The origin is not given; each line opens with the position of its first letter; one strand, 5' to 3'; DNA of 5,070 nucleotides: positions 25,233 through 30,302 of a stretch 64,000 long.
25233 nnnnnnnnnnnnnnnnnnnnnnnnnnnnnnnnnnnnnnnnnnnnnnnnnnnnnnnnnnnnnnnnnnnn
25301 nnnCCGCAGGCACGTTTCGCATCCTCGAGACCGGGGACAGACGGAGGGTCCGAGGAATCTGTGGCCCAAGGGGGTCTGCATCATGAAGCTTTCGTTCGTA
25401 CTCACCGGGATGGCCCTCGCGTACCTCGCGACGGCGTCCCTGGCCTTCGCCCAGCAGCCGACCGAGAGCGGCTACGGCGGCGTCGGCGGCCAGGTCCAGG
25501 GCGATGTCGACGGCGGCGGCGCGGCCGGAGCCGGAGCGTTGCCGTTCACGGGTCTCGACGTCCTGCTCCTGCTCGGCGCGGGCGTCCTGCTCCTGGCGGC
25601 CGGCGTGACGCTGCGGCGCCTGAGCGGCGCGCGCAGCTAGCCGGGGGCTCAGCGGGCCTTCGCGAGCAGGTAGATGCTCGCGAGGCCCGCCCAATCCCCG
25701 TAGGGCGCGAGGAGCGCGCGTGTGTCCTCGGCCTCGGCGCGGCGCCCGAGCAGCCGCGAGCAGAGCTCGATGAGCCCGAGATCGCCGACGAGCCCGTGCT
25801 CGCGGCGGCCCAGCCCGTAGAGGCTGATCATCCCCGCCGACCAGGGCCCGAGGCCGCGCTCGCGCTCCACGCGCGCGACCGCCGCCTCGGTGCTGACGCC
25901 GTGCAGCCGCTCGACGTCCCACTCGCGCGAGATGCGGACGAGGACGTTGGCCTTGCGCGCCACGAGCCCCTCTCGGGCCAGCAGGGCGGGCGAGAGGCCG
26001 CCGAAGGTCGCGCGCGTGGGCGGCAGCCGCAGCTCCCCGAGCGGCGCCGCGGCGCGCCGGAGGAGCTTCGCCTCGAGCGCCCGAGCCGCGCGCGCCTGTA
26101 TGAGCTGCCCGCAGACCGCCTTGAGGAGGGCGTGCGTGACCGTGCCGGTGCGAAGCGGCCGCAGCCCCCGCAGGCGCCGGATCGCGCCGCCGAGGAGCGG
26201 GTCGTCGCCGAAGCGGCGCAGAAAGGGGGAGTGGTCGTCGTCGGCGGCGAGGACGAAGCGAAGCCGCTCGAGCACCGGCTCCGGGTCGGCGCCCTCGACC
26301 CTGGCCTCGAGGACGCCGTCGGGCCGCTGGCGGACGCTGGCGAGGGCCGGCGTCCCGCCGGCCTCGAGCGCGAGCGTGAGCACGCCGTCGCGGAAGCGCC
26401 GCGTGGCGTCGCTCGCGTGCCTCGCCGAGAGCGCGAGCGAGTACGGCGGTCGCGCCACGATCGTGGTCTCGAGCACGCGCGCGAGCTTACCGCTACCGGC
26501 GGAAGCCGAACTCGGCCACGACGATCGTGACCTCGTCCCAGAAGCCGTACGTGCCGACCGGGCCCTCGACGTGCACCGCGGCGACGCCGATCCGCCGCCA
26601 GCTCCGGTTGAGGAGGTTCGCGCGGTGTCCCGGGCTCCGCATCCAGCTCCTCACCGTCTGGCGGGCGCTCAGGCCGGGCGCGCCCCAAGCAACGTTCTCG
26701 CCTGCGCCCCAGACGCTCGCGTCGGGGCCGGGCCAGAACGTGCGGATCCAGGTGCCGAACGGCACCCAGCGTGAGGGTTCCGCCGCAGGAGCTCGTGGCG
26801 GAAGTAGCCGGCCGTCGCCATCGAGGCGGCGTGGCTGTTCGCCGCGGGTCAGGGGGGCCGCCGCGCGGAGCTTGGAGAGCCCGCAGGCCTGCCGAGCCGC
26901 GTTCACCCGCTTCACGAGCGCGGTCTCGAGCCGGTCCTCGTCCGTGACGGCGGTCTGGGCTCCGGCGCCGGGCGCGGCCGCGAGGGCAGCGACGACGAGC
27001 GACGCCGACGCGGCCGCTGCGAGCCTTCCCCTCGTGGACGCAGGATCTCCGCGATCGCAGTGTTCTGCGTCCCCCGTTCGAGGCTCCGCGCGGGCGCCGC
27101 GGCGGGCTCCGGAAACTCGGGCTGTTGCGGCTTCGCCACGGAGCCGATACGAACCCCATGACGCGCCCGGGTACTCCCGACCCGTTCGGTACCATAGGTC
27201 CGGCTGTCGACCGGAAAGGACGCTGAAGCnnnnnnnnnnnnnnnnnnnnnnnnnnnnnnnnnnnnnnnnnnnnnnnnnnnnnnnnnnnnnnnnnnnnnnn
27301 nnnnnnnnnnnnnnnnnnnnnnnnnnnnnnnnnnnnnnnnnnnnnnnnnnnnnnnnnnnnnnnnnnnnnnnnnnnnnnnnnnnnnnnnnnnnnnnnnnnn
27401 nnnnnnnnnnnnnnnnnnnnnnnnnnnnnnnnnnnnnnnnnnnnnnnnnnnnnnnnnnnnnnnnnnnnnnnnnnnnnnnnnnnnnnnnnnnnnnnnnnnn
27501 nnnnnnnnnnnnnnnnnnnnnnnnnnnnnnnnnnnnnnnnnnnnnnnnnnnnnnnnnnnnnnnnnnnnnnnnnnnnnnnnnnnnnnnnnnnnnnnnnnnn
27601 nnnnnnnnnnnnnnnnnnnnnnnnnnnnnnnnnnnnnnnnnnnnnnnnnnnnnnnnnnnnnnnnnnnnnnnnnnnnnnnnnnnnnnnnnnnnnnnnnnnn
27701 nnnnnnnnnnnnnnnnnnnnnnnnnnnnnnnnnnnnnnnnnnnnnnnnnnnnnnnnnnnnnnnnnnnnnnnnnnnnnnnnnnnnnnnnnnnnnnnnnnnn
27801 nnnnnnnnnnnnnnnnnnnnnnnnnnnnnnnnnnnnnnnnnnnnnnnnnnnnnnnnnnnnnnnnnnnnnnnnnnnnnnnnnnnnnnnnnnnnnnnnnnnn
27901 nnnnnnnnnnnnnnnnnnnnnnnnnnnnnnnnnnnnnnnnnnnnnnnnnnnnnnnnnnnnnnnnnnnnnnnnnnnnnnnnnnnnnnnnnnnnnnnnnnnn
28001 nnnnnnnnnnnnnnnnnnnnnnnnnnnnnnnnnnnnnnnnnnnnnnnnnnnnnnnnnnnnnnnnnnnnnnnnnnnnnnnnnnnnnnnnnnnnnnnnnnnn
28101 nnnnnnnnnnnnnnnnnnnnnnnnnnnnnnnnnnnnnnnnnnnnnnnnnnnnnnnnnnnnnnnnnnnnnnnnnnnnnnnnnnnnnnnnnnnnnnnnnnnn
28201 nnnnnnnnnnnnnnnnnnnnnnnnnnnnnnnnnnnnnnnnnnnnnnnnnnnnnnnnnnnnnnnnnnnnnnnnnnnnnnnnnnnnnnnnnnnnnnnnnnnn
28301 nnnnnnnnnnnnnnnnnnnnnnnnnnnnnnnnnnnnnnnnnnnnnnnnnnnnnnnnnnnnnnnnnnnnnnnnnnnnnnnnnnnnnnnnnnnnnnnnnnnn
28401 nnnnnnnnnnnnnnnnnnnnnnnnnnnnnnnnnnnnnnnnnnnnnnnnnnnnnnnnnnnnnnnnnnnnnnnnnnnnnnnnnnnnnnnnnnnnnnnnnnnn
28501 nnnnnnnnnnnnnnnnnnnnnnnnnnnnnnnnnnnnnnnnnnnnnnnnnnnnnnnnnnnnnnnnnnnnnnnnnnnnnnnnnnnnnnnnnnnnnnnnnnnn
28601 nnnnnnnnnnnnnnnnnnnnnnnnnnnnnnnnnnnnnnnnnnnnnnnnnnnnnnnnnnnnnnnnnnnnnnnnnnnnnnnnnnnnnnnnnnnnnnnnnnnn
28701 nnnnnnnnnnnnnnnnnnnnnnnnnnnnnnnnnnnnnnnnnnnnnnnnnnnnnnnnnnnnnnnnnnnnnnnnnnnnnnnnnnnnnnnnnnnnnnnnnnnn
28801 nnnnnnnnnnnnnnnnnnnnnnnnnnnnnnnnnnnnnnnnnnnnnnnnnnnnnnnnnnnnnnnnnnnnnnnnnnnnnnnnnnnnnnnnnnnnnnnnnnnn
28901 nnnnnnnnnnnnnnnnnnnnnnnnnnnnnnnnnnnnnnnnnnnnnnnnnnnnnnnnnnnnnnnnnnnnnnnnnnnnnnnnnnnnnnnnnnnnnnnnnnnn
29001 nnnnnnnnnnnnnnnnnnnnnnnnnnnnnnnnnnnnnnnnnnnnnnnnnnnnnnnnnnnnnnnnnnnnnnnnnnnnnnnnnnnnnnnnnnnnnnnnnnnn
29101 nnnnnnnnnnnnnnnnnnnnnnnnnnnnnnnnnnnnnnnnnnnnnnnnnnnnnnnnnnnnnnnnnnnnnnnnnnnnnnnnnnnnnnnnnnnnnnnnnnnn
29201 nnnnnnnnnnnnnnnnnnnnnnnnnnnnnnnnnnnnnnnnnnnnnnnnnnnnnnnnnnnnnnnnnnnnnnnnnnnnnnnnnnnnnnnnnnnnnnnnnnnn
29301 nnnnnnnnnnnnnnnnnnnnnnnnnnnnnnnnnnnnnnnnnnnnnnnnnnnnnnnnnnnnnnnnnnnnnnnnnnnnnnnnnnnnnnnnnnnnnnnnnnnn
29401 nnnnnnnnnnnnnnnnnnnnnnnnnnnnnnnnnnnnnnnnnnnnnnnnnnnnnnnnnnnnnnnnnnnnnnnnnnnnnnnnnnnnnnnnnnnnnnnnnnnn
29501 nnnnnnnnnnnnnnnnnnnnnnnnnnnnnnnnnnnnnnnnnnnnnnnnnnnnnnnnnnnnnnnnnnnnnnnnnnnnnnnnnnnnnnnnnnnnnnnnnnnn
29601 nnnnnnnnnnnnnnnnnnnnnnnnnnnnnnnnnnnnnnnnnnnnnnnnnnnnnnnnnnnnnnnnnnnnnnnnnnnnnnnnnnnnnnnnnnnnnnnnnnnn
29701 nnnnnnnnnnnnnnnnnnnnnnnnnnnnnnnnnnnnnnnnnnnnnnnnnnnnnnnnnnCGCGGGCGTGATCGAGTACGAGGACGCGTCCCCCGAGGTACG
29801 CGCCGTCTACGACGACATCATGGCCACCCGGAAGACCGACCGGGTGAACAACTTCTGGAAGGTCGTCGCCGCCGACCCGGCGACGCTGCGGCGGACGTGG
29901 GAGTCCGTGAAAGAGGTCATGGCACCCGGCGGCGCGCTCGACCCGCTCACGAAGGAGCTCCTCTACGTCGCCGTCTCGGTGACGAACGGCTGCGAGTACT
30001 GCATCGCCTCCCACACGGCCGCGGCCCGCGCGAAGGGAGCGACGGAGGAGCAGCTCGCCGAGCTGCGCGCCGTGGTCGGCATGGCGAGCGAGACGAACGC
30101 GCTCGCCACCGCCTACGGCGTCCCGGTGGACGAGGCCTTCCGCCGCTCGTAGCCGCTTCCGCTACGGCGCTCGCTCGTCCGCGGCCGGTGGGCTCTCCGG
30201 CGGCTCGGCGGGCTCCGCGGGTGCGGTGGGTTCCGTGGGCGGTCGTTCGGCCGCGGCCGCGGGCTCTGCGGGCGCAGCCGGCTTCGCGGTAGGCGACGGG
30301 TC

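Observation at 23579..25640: Two paralogous LPFTG mini-proteins bracket the priming glycosyltransferase of the polysaccharide locus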

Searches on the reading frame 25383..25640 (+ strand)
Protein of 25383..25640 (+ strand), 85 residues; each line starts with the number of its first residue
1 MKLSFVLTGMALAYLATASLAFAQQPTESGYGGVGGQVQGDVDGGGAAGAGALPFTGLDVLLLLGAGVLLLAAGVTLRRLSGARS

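Call 4: search_protein_families(library=pfam, proteins=[window:25383-25640:+], max_evalue=1)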
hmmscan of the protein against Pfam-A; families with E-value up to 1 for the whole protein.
window:25383-25640:+ (85 aa): 0 families

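Call 5: search_protein_families(library=ncbifam, proteins=[window:25383-25640:+], max_evalue=1)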
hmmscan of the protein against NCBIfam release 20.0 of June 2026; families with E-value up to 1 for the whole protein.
window:25383-25640:+ (85 aa): 2 families
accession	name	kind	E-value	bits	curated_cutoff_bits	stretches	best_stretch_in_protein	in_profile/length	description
NF053612.1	anchor_PA1041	equivalog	0.06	13.3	250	1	3-54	11-62/236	PA1041 family peptidoglycan-binding anchor lipoprotein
NF049865.1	outer_TDE2508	subfamily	0.26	10.5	125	1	1-28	1-27/437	TDE2508 family outer membrane beta-barrel protein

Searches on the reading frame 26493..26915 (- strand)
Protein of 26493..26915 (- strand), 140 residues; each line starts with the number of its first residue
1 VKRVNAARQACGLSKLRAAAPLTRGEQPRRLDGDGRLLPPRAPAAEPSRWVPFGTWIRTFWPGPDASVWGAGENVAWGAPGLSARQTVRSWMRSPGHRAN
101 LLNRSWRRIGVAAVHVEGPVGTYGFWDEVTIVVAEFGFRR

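Call 12: search_protein_families(library=pfam, proteins=[window:26493-26915:-], max_evalue=0.001)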
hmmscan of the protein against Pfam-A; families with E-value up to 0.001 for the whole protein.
window:26493-26915:- (140 aa): 1 family
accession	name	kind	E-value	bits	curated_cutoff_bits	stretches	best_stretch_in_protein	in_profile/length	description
PF00188.32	CAP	-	1.4e-07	32.8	21.1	1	78-116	62-105/117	Cysteine-rich secretory protein family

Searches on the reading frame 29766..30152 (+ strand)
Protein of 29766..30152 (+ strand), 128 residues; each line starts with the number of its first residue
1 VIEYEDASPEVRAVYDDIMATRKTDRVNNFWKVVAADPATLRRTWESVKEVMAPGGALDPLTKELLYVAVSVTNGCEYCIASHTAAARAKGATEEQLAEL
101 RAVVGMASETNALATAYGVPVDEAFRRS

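Call 13: search_protein_families(library=pfam, proteins=[window:29766-30152:+], max_evalue=0.001)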
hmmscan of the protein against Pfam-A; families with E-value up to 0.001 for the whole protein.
window:29766-30152:+ (128 aa): 1 family
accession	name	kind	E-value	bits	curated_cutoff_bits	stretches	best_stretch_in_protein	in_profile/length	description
PF02627.25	CMD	-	1.8e-21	76.4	23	1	41-119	4-81/84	Carboxymuconolactone decarboxylase family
